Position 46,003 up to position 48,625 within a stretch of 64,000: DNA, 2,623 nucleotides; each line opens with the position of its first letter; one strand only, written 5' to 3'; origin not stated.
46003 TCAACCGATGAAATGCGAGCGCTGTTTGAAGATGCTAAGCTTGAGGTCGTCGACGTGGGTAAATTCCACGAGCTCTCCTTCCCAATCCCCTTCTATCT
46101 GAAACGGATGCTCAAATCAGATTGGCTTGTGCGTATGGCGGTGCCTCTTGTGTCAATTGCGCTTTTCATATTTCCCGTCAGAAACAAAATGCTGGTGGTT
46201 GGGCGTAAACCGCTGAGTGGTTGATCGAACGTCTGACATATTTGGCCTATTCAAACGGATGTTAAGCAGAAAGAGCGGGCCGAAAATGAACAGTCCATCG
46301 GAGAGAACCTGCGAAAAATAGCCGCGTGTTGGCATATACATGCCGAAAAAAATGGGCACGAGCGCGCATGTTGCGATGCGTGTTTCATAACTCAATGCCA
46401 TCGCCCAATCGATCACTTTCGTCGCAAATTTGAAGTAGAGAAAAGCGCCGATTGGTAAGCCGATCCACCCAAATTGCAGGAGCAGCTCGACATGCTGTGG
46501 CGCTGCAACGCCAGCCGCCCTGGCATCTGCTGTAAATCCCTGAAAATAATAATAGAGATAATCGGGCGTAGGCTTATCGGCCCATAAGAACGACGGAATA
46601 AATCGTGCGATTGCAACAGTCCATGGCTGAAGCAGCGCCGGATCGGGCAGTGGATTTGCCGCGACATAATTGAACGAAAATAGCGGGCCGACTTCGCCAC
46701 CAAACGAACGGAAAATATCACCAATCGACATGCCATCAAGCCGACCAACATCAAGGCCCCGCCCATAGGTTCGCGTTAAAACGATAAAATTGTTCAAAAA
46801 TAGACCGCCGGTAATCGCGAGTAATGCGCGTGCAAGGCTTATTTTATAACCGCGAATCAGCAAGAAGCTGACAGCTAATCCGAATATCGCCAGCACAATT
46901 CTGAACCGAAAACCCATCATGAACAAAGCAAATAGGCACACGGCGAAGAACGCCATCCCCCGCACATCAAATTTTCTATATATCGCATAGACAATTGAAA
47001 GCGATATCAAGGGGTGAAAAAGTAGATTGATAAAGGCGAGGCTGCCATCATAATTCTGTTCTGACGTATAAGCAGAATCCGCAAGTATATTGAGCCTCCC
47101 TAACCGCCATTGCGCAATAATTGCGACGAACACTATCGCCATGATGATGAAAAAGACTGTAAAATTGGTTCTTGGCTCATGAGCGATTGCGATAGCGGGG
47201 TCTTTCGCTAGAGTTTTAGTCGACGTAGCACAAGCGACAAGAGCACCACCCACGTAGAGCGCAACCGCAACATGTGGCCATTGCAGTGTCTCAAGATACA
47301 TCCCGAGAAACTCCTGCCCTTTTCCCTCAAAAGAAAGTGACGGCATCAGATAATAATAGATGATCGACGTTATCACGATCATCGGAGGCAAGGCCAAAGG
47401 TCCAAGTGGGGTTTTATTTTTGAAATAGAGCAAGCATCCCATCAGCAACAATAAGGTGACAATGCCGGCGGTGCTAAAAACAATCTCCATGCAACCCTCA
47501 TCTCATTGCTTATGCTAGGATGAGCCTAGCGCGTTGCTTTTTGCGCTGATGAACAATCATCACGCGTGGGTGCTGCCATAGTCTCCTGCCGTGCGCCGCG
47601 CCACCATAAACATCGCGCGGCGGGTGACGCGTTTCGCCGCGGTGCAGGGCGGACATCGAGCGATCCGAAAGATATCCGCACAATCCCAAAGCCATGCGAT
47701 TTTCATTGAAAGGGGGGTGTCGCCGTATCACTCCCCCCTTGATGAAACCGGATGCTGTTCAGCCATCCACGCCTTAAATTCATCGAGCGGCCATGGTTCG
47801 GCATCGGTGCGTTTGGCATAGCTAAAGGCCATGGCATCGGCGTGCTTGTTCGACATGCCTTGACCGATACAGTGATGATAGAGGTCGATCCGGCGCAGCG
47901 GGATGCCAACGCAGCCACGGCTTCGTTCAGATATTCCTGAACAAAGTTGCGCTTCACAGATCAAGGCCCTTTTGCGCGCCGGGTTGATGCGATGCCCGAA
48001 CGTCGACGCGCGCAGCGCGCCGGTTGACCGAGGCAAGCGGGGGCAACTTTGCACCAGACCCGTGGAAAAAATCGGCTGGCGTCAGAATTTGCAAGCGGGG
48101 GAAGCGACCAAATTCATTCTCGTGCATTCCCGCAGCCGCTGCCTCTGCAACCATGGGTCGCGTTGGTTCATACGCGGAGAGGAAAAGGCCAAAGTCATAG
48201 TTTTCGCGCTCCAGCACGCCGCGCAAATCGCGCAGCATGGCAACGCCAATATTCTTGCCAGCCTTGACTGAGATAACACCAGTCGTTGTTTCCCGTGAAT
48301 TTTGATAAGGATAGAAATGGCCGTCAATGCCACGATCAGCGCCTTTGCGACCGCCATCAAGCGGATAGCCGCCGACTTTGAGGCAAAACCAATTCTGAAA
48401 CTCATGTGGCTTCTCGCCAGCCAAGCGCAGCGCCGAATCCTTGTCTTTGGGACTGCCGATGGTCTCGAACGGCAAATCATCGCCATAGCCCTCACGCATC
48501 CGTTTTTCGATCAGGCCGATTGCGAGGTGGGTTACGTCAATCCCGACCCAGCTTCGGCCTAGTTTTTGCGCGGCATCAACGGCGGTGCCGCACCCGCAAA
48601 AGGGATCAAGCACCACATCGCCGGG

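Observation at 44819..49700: Accessory island about 70 bp from the 3' end of rnpB: DNA MTase-nuclease fusion, coupled mini-ORF, orphan Wzy-like membrane protein and SAM methyltransferase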

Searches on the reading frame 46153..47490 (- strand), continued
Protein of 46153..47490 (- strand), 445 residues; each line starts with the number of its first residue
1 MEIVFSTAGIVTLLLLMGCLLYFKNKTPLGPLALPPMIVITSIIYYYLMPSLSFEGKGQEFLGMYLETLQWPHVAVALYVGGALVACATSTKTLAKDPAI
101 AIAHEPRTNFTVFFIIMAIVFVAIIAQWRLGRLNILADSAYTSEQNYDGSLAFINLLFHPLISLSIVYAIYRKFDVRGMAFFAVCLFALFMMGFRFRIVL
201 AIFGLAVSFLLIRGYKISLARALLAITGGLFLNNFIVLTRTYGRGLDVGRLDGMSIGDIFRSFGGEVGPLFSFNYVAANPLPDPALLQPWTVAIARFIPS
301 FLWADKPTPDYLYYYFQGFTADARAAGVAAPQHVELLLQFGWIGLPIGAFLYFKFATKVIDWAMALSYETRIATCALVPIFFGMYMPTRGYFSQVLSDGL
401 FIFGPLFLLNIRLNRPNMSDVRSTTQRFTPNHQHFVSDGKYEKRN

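Call 90: find_encoding_contigs(protein=P0138, flank=10000, max_places=2)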
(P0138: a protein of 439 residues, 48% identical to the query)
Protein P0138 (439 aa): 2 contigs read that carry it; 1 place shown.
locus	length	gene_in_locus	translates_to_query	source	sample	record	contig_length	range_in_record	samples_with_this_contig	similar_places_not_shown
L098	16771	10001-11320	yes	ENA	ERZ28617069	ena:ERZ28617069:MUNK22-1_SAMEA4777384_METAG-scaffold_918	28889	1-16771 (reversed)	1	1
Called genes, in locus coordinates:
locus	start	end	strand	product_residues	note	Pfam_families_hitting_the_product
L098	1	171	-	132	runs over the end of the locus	PF01850:PIN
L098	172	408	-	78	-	PF02604:PhdYeFM_antitox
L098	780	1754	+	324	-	PF01370:Epimerase, PF16363:GDP_Man_Dehyd, PF07993:NAD_binding_4 (faint)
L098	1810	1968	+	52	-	-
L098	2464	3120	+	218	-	PF13489:Methyltransf_23, PF08241:Methyltransf_11, PF08242:Methyltransf_12 (weak), PF13649:Methyltransf_25 (weak)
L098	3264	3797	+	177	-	PF13384:HTH_23 (weak), PF13518:HTH_28, PF13551:HTH_29, PF13565:HTH_32, PF13592:HTH_33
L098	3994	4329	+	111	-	PF13358:DDE_3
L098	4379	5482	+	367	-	PF20706:GT4-conflict (weak), PF00534:Glycos_transf_1, PF13692:Glyco_trans_1_4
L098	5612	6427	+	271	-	PF01209:Ubie_methyltran (weak), PF02353:CMAS (weak), PF05401:NodS (weak), PF13489:Methyltransf_23, PF08241:Methyltransf_11, PF08242:Methyltransf_12, PF13649:Methyltransf_25, PF13847:Methyltransf_31, +1 more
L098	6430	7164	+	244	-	PF01209:Ubie_methyltran (weak), PF13489:Methyltransf_23, PF07021:MetW, PF13847:Methyltransf_31, PF08241:Methyltransf_11, PF08242:Methyltransf_12, PF13649:Methyltransf_25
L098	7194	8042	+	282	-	PF13489:Methyltransf_23, PF13847:Methyltransf_31 (weak), PF08241:Methyltransf_11 (weak)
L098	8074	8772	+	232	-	PF13489:Methyltransf_23, PF13847:Methyltransf_31 (weak), PF08241:Methyltransf_11, PF08242:Methyltransf_12 (weak), PF13649:Methyltransf_25 (weak)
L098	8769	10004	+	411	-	PF20706:GT4-conflict (faint), PF00534:Glycos_transf_1, PF13692:Glyco_trans_1_4, PF13524:Glyco_trans_1_2 (weak)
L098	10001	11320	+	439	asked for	-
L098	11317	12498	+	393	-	PF13579:Glyco_trans_4_4, PF13439:Glyco_transf_4, PF13692:Glyco_trans_1_4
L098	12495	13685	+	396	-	PF13439:Glyco_transf_4, PF00534:Glycos_transf_1, PF13692:Glyco_trans_1_4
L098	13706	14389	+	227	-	PF13578:Methyltransf_24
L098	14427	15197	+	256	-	PF05711:TylF, PF13578:Methyltransf_24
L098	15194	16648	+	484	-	PF01943:Polysacc_synt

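Call 94: search_protein_representatives(alignment_id=A5)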
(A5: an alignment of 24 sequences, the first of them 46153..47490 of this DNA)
Query: 24 sequences, 439 profile positions. Proteins with E-value up to 0.001 (for the whole library): 479; up to 1e-10: 310; up to 1e-30: 46. The best 150 are listed.
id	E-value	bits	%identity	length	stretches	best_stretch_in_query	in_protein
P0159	1.0e-169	581.3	-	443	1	2-424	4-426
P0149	3.3e-161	553.3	-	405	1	24-417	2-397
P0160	1.1e-155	535.2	-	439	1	3-424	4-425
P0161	1.1e-150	518.6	-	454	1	3-422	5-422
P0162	1.9e-149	514.5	-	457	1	1-428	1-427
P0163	1.0e-148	512.2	-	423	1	4-414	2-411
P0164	7.6e-144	496.1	-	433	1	1-419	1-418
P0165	1.6e-143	495.0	-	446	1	2-421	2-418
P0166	1.2e-142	492.2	-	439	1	1-433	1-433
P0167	1.4e-139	482.0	-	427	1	4-420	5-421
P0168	1.0e-136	472.6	-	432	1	1-423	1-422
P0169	4.3e-136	470.5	-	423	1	4-415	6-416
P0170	4.8e-134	463.8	-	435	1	2-427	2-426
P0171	1.2e-131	455.9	-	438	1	3-426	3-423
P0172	1.3e-131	455.8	-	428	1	1-422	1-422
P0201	7.2e-31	123.8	-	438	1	38-419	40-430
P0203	2.6e-30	122.0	-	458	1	36-426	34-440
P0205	4.8e-29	117.8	-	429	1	16-407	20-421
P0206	8.4e-29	117.0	-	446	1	58-412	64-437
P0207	1.3e-28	116.3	-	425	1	9-418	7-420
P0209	2.2e-28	115.6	-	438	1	15-420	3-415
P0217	1.3e-25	106.4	-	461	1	7-418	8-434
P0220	2.2e-25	105.7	-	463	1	18-422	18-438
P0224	3.5e-24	101.8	-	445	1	9-420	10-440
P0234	3.6e-22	95.1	-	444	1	18-422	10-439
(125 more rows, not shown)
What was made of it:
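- Closest known: Wzy repeat-unit polymerases. Different: The core clade is very small: 46 representatives at E<=1e-30 among 1.84 billion (call 94).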

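Call 95: search_protein_families(library=ncbifam, proteins=[P0201, P0203, P0205, P0206, P0207, P0209, P0217, P0220, P0224, P0234], max_evalue=0.001)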
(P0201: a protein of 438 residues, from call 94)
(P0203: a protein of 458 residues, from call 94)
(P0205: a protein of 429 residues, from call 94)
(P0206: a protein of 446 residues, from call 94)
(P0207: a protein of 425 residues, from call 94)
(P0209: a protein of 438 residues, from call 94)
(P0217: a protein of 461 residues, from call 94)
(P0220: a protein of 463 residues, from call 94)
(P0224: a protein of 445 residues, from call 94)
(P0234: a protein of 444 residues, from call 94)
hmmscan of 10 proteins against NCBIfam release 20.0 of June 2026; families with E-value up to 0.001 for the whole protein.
P0201 (438 aa): 2 families
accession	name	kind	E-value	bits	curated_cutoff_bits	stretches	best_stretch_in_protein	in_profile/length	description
TIGR04370.1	glyco_rpt_poly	subfamily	1.7e-10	40.5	40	1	34-407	8-385/396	oligosaccharide repeat unit polymerase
NF046084.1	XrtY_assoc_Wzy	equivalog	1.9e-07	30.1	420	1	283-371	320-410/472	exosortase Y-associated Wzy-like protein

P0203 (458 aa): 1 family
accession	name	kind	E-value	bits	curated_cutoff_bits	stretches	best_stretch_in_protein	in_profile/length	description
TIGR04370.1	glyco_rpt_poly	subfamily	1.9e-05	23.8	40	1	32-259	9-239/396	oligosaccharide repeat unit polymerase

P0205 (429 aa): 1 family
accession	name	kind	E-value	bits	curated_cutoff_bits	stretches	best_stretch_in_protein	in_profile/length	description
TIGR04370.1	glyco_rpt_poly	subfamily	4.1e-16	59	40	1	33-419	6-392/396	oligosaccharide repeat unit polymerase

P0206 (446 aa): 2 families
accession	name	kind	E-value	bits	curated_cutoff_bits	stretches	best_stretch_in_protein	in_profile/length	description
TIGR04370.1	glyco_rpt_poly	subfamily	2.7e-06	26.6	40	0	358-429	323-391/396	oligosaccharide repeat unit polymerase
NF046084.1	XrtY_assoc_Wzy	equivalog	0.0003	19.6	420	1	300-383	323-408/472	exosortase Y-associated Wzy-like protein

P0207 (425 aa): 1 family
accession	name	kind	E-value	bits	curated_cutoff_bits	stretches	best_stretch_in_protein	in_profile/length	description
NF046084.1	XrtY_assoc_Wzy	equivalog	2e-05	23.4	420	1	280-366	320-409/472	exosortase Y-associated Wzy-like protein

P0209 (438 aa): 0 families

P0217 (461 aa): 0 families

P0220 (463 aa): 2 families
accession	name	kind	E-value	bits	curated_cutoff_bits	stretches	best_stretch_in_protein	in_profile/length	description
TIGR04370.1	glyco_rpt_poly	subfamily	2.2e-12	46.7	40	1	43-424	18-395/396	oligosaccharide repeat unit polymerase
NF046084.1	XrtY_assoc_Wzy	equivalog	1.3e-08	34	420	1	160-376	176-409/472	exosortase Y-associated Wzy-like protein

P0224 (445 aa): 1 family
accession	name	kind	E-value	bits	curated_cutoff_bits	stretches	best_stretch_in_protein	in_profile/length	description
TIGR04370.1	glyco_rpt_poly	subfamily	2.6e-06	26.7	40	1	72-261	46-237/396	oligosaccharide repeat unit polymerase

P0234 (444 aa): 0 families
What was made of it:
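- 46153..47490 (-): Divergent Wzy-type (oligosaccharide repeat-unit polymerase-like) membrane protein, convergent with the SAM-MT and overlapping its 3' end by 72 nt. More distant profile hits pass its cut-off (calls 94, 95).
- On Wzy / oligosaccharide repeat-unit polymerase (TIGR04370): However, profile-linked distant relatives P0201, P0205 and P0220 pass it (calls 94, 95).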

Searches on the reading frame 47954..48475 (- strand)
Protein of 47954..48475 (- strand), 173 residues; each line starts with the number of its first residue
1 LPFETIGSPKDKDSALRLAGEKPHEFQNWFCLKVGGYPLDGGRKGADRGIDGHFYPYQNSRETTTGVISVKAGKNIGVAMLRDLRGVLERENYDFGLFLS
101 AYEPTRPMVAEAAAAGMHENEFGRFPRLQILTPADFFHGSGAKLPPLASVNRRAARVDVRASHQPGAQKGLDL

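Call 96: predict_structure(alignment_id=A6)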
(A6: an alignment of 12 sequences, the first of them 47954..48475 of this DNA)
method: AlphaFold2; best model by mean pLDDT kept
length: 173 residues; sequences in the alignment: 12
mean_pLDDT: 80.5   pTM: 0.76
mean pLDDT of the five models: 80.5, 80.5, 80.2, 80.0, 79.2
residues with pLDDT >= 90: 92; 70-90: 41; 50-70: 10; < 50: 30
segments of 3 or more residues with pLDDT < 50: 1-5, 44-46, 152-173
pLDDT, mean of each block of 10 residues (from residue 1): 57 91 89 85 58 91 92 90 93 95 95 96 96 88 85 42 38 40
secondary structure, 60 per line:
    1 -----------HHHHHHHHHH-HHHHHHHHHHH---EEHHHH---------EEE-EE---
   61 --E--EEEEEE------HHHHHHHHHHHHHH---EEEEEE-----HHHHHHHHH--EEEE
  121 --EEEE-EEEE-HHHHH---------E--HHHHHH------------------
elements in order: H12-21 H23-33 H39-42 E52-54 E66-71 H78-91 E95-100 H106-114 E117-120 E123-126 E128-131 H133-137 H150-155

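Call 98: fold_search(model_id=the predicted structure, library=pdb)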
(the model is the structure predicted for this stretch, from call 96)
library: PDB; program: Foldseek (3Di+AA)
matches with E <= 10: 646; with E <= 0.001: 0
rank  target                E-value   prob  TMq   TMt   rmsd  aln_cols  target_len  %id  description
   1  1wtd_B                3.6e-03  0.97  0.39  0.28   9.3       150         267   15  Crystal structure of type II restrcition endonuclease, EcoO109I DNA-free form (released 2004-12-14)
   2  1wtd_A                7.1e-03  0.94  0.38  0.28  10.0       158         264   13  Crystal structure of type II restrcition endonuclease, EcoO109I DNA-free form (released 2004-12-14)
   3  5xog_E                7.6e-03  1.00  0.35  0.28   2.4        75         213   11  RNA Polymerase II elongation complex bound with Spt5 KOW5 and Elf1 (released 2017-08-16)
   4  2fok_A                1.7e-02  0.96  0.43  0.16   5.3       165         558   13  STRUCTURE OF RESTRICTION ENDONUCLEASE FOKI (released 1998-06-17)
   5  8hyj_E                2.3e-02  0.87  0.38  0.33   7.5       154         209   13  A cryo-EM structure of KTF1-bound polymerase V transcription elongation complex (released 2023-06-21)
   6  8yfq_E                4.4e-02  0.97  0.34  0.28   8.3        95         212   12  Cryo EM structure of Komagataella phaffii RNAPII-Rat1-Rai1 pre-termination complex (released 2024-09-25)
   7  5iy6_E                5.3e-02  0.85  0.38  0.32   9.5       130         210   13  Human holo-PIC in the closed state (released 2016-05-18)
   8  3h0g_E                6.8e-02  0.57  0.34  0.30  11.8       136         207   19  RNA Polymerase II from Schizosaccharomyces pombe (released 2009-08-25)
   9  4c2m_E                7.2e-02  0.99  0.33  0.27   3.3        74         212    9  Structure of RNA polymerase I at 2.8 A resolution (released 2013-10-23)
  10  1k83_E                9.3e-02  0.93  0.29  0.24   4.3        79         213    9  Crystal Structure of Yeast RNA Polymerase II Complexed with the Inhibitor Alpha Amanitin (released 2002-02-13)
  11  1dzf                  9.8e-02  0.84  0.36  0.30   6.3       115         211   12  RPB5 from S.cerevisiae (released 2000-06-09)
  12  6hlq_E                1.0e-01  0.97  0.32  0.26   3.4        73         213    8  Yeast RNA polymerase I* elongation complex bound to nucleotide analog GMPCPP (released 2019-04-03)
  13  7eu1_E                1.0e-01  0.63  0.38  0.34   7.1       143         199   10  The cryo-EM structure of A. thaliana Pol IV-RDR2 holoenzyme (released 2021-12-29)
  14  5x4z_E                1.1e-01  0.66  0.37  0.31   9.0       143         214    9  RNA Polymerase II from Komagataella Pastoris (Type-1 crystal) (released 2017-05-17)
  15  1i6h_E                1.2e-01  0.99  0.34  0.28   2.2        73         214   10  RNA POLYMERASE II ELONGATION COMPLEX (released 2001-04-23)
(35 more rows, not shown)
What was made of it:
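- On Mrr_cat restriction endonuclease domain (PF04471): Foldseek of the domain model gives EcoO109I at prob 0.97 and FokI at 0.96, but E>0.001 (call 98).
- Its predicted fold matches EcoO109I and FokI best (call 98).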
